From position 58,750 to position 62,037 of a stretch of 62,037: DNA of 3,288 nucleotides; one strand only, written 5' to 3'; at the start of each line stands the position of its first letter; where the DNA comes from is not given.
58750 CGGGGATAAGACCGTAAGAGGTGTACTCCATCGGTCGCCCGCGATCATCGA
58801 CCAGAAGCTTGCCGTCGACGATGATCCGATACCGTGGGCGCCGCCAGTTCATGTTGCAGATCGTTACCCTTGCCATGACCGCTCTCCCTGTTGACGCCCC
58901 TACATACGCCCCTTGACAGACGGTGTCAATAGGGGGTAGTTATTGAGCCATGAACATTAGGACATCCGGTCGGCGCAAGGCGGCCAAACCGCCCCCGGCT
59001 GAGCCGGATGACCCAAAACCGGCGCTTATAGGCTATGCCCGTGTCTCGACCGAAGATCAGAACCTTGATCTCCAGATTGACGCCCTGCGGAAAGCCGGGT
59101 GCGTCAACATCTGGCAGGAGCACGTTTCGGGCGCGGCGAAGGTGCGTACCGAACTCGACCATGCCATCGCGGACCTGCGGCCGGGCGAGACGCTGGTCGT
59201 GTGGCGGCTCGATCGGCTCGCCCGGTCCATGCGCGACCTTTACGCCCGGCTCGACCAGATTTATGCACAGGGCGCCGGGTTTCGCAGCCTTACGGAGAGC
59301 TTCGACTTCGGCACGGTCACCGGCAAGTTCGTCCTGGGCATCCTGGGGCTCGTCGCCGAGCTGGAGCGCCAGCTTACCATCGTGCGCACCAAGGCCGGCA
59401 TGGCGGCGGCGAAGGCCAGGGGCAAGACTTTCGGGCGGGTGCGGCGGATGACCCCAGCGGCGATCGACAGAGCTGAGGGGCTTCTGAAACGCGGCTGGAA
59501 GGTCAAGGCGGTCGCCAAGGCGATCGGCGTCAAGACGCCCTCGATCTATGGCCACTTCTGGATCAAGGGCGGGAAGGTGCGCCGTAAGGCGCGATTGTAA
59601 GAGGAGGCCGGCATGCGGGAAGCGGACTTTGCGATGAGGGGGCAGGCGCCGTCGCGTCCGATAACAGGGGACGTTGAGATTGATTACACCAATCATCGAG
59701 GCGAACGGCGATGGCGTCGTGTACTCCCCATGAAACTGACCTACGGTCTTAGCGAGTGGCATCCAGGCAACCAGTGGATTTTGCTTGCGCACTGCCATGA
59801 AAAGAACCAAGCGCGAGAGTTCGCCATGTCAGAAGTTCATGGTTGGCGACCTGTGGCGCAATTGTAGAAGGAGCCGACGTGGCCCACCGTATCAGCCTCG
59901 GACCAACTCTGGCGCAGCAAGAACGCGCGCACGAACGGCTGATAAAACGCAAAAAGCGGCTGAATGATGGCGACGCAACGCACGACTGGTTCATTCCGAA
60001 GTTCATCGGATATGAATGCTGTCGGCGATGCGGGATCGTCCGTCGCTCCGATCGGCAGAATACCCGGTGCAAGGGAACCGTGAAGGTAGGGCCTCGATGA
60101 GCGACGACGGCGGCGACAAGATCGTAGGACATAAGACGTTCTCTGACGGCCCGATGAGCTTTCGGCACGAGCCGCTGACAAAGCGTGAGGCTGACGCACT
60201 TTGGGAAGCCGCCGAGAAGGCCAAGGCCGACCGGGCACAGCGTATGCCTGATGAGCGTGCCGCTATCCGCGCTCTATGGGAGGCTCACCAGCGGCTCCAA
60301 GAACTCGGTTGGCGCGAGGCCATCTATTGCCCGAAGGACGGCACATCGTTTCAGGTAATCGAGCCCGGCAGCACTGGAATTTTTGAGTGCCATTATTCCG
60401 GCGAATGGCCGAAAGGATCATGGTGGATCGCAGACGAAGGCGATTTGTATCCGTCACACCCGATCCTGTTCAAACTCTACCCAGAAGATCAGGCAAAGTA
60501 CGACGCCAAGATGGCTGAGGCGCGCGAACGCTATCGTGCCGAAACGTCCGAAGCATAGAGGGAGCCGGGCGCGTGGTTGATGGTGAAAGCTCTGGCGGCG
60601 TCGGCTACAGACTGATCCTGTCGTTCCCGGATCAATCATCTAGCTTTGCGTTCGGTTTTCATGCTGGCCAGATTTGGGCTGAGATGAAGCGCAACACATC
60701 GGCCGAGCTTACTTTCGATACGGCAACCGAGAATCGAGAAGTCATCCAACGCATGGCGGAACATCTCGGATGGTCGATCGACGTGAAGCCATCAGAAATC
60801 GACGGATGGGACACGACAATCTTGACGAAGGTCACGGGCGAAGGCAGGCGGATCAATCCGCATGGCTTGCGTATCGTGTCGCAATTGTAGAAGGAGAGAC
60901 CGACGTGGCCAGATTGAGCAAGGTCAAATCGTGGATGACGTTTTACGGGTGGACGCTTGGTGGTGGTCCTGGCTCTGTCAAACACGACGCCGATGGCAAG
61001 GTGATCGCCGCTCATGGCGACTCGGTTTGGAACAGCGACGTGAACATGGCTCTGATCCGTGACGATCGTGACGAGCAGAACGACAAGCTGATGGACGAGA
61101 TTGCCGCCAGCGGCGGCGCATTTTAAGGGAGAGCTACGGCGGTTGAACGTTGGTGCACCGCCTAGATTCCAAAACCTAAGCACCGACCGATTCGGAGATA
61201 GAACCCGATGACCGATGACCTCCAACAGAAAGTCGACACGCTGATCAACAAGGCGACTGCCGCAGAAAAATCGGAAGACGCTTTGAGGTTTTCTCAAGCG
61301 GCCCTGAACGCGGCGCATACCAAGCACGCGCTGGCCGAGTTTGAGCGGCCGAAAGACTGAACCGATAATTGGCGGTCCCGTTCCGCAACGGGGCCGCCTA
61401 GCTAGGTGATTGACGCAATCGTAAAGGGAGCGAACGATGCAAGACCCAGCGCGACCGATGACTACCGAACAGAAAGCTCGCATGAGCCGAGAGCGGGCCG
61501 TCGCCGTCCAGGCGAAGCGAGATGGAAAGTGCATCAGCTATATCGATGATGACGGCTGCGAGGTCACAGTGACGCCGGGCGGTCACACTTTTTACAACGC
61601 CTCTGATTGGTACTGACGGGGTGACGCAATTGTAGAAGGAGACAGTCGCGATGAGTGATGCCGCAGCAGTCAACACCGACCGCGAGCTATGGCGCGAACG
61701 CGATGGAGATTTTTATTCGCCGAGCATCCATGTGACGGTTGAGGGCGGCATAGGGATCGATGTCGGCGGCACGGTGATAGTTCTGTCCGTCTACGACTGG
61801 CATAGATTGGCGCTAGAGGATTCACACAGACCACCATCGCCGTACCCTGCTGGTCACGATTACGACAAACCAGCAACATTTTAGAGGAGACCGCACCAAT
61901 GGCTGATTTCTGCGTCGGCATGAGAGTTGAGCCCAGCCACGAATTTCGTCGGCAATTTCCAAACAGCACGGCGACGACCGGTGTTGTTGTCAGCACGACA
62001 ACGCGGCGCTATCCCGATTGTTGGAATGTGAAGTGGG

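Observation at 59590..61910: Perfectly conserved 17-21 nt stop/RBS junction motif repeated through the small-gene array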

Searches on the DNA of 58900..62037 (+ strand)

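Call 8: search_dna_similar(query=window:58900-62037:+, collection=phages, mode=distant)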
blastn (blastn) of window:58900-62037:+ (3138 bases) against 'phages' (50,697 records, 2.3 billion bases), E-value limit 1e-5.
No match.

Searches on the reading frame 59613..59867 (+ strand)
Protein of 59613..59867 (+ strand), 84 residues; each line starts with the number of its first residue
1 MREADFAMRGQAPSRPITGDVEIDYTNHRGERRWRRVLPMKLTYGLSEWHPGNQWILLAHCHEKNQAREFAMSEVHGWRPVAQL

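Call 13: search_protein_families(library=pfam, proteins=[window:59613-59867:+], max_evalue=0.1)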
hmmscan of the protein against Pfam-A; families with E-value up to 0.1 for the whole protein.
window:59613-59867:+ (84 aa): 1 family
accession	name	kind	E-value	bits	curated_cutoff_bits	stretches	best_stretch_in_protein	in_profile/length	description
PF13280.12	WYL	-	4e-07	30.4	21.8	1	21-79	16-69/70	WYL domain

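Call 14: search_protein_families(library=phrogs, proteins=[window:59613-59867:+], max_evalue=0.01)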
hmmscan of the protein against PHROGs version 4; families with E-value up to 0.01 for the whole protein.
window:59613-59867:+ (84 aa): 2 families
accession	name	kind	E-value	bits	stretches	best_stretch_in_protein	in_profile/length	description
phrog_3715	-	unknown function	2.2e-15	57.8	1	20-76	131-187/251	-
phrog_6785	-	unknown function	5.7e-05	23.1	1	12-80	31-89/396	-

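Call 24: find_related_loci(query=window:59613-59867:+, collection=viral_contigs, flank=10000)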
Query window:59613-59867:+ (84 aa) in viral_contigs; peptide patterns used: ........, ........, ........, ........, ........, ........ (x = any residue, [..] = any of these).
6 stretches matched a pattern, but none encodes a relative of the query by tblastn (E <= 1e-3).

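Call 69: find_homologous_proteins(query=window:59613-59867:+, max_evalue=0.001)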
Query window:59613-59867:+ (84 aa): 12 proteins with E <= 0.001 among 12 candidates.
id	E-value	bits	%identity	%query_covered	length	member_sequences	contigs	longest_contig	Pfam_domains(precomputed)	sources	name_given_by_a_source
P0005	1.9e-53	196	100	100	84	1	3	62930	PF13280.13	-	-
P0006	3.5e-29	118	78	76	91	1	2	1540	-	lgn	-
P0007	4.4e-28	115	77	76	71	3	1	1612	PF13280.13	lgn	-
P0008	6.3e-28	114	77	76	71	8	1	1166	-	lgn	-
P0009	3.2e-27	112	73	75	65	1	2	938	PF13280.13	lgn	-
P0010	3.7e-25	106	70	80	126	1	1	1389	PF13280.13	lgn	-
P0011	8.1e-25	104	68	75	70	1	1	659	PF13280.13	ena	-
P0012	8.3e-25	104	75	71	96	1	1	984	PF13280.13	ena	-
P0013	1.7e-22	97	69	76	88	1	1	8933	-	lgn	-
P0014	1.6e-15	75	59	73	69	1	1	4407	-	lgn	-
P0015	9.8e-14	69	53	74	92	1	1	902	-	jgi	jgi:hypothetical protein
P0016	1.1e-10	59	45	75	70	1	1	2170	-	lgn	-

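Call 71: find_encoding_contigs(protein=P0013, flank=8000)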
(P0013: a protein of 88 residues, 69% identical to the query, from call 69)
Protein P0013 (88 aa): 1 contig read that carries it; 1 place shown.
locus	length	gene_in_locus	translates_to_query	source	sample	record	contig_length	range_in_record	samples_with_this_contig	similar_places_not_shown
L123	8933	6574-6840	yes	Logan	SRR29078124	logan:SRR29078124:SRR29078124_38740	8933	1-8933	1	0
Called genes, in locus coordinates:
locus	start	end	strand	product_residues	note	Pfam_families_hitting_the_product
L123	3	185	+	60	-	?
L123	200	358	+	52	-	-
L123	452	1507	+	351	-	PF06067:DUF932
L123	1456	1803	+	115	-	-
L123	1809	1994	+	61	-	-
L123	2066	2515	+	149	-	-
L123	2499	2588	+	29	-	-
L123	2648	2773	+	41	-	-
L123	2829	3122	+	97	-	-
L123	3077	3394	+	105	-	-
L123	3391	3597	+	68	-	PF02604:PhdYeFM_antitox (weak)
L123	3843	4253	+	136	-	PF13392:HNH_3 (weak)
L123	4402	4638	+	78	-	-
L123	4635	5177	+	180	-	-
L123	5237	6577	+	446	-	PF00476:DNA_pol_A (faint)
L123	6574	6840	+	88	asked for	-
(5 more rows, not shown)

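Call 72: find_encoding_contigs(protein=P0014, flank=5000)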
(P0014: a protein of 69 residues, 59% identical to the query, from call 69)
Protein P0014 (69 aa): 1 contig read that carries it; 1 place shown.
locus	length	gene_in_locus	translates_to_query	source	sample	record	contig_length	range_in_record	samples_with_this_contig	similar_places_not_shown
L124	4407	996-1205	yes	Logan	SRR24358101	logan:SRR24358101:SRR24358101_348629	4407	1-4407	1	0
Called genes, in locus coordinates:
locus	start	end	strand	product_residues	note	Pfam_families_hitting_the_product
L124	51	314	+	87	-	-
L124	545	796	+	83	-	-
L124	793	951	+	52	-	-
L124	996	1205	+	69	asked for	-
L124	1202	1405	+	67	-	-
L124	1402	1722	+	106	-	-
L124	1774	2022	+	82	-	-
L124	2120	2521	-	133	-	-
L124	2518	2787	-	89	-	-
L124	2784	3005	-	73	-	-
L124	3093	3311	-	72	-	-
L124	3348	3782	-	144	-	-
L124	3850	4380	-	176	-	-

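Call 91: predict_structure(alignment_id=A1)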
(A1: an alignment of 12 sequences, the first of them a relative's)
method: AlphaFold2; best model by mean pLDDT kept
length: 84 residues; sequences in the alignment: 12
mean_pLDDT: 85.7   pTM: 0.68
mean pLDDT of the five models: 85.7, 84.1, 83.9, 81.4, 81.5
residues with pLDDT >= 90: 56; 70-90: 8; 50-70: 18; < 50: 2
segments of 3 or more residues with pLDDT < 50: none
pLDDT, mean of each block of 10 residues (from residue 1): 56 66 95 96 93 96 96 96 68
secondary structure, 60 per line:
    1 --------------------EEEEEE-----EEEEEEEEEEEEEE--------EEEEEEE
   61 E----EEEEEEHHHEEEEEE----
elements in order: E21-26 E32-45 E54-61 E66-71 E75-80

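Call 94: fold_search(model_id=the predicted structure, library=pdb)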
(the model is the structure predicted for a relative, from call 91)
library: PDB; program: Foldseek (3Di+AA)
matches with E <= 10: 942; with E <= 0.001: 4
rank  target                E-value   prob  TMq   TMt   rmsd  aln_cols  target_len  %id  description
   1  7qfz_G                7.3e-04  1.00  0.63  0.20   2.6        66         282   17  BrxR, a WYL-domain containing transcriptional regulator (released 2022-05-18)
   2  7qfz_C                8.7e-04  1.00  0.62  0.19   2.6        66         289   17  BrxR, a WYL-domain containing transcriptional regulator (released 2022-05-18)
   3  7t8k_B                9.7e-04  1.00  0.62  0.20   2.7        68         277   20  BrxR from Acinetobacter BREX type I phage restriction system bound to DNA (released 2022-05-18)
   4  6sj9_A                9.7e-04  1.00  0.60  0.09   2.7        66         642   27  Proteasome accessory factor B/C (PafBC) of Arthrobacter aurescens (released 2019-10-16)
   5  7tb5                  1.0e-03  1.00  0.62  0.21   3.0        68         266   28  Structure of P. aeruginosa PA17 CapW (released 2022-01-19)
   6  7qfz_H                1.2e-03  1.00  0.63  0.21   1.9        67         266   18  BrxR, a WYL-domain containing transcriptional regulator (released 2022-05-18)
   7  7qfz_E                1.3e-03  1.00  0.62  0.20   2.6        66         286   17  BrxR, a WYL-domain containing transcriptional regulator (released 2022-05-18)
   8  7qfz_A                1.4e-03  1.00  0.62  0.19   2.0        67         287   18  BrxR, a WYL-domain containing transcriptional regulator (released 2022-05-18)
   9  7qfz_B                2.1e-03  1.00  0.62  0.19   1.9        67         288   18  BrxR, a WYL-domain containing transcriptional regulator (released 2022-05-18)
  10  7qfz_D                2.1e-03  1.00  0.62  0.19   1.9        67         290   18  BrxR, a WYL-domain containing transcriptional regulator (released 2022-05-18)
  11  7t8l_B                2.5e-03  1.00  0.62  0.20   2.8        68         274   20  BrxR from Acinetobacter BREX type I phage restriction system (released 2022-05-18)
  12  7t8l_A                3.1e-03  1.00  0.61  0.19   2.8        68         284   20  BrxR from Acinetobacter BREX type I phage restriction system (released 2022-05-18)
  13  6sj9_B                3.4e-03  1.00  0.60  0.09   2.7        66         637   27  Proteasome accessory factor B/C (PafBC) of Arthrobacter aurescens (released 2019-10-16)
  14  9fnd_Y                3.4e-03  1.00  0.63  0.18   7.1        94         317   15  Transcriptional activator PafBC bound to mycobacterial RNA polymerase (released 2025-02-12)
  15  7t8k_A                3.8e-03  1.00  0.61  0.19   2.8        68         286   20  BrxR from Acinetobacter BREX type I phage restriction system bound to DNA (released 2022-05-18)
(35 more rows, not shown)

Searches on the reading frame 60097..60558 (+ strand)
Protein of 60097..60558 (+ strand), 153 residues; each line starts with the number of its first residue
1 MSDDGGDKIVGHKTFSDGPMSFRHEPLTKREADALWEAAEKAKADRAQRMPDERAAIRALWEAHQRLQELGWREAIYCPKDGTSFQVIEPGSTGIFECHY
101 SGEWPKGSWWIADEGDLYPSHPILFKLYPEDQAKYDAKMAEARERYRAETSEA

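Call 13: search_protein_families(library=pfam, proteins=[window:60097-60558:+], max_evalue=0.1)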
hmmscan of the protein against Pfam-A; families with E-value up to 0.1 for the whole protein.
window:60097-60558:+ (153 aa): 0 families

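Call 14: search_protein_families(library=phrogs, proteins=[window:60097-60558:+], max_evalue=0.01)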
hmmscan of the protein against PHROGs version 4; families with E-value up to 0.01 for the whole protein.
window:60097-60558:+ (153 aa): 0 families

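Call 23: find_related_loci(query=window:60097-60558:+, collection=viral_contigs, flank=10000)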
Query window:60097-60558:+ (153 aa) in viral_contigs; peptide patterns used: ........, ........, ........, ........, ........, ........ (x = any residue, [..] = any of these).
19 stretches matched a pattern; 4 encode a relative of the query (tblastn E <= 1e-3); 4 distinct loci.
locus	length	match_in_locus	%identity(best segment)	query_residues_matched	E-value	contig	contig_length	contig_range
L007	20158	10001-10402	62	7-140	4e-49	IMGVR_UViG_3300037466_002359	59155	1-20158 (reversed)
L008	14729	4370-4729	50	7-126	2e-40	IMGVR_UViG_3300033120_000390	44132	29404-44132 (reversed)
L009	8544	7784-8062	47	40-132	6e-22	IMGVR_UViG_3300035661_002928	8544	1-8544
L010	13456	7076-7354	47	40-132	6e-22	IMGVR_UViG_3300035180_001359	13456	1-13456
